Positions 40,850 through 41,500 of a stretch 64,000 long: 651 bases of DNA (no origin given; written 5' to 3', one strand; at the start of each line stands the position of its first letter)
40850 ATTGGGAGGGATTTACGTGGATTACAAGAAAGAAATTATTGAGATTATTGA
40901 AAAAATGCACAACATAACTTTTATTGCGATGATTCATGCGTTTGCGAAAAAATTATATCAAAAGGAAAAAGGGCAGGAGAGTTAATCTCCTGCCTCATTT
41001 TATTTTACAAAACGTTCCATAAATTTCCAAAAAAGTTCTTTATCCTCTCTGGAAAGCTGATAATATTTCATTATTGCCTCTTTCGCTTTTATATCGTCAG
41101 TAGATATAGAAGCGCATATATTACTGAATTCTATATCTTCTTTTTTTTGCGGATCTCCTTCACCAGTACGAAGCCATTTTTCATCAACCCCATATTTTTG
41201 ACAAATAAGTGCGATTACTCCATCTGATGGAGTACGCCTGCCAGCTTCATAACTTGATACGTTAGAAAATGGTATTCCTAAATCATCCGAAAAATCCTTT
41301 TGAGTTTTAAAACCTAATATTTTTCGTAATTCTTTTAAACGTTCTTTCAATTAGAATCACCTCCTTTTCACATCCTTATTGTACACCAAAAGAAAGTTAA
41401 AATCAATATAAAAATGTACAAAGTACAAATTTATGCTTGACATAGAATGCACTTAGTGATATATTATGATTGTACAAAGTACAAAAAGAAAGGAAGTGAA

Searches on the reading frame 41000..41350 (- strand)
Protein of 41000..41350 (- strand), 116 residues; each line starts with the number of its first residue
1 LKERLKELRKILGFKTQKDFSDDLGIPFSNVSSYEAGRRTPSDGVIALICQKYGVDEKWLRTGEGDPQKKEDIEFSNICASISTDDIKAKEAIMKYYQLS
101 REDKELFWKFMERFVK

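Call 14: search_protein_families(library=pfam, proteins=[window:41000-41350:-], max_evalue=0.01)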
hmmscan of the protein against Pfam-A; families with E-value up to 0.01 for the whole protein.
window:41000-41350:- (116 aa): 5 families
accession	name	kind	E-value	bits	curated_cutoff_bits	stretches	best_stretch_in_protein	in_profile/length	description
PF12844.13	HTH_19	-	2e-11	44.1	30.2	1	3-65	2-63/64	Helix-turn-helix domain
PF01381.28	HTH_3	-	6.4e-10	39.4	23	1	5-60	1-55/55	Helix-turn-helix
PF13560.12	HTH_31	-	2.7e-08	34.5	27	1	4-57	5-58/64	Helix-turn-helix domain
PF07022.19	Phage_CI_repr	-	2e-06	28.5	22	1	4-68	2-65/65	Bacteriophage CI repressor helix-turn-helix domain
PF13443.12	HTH_26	-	0.0057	17.3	22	0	4-55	1-52/63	Cro/C1-type HTH DNA-binding domain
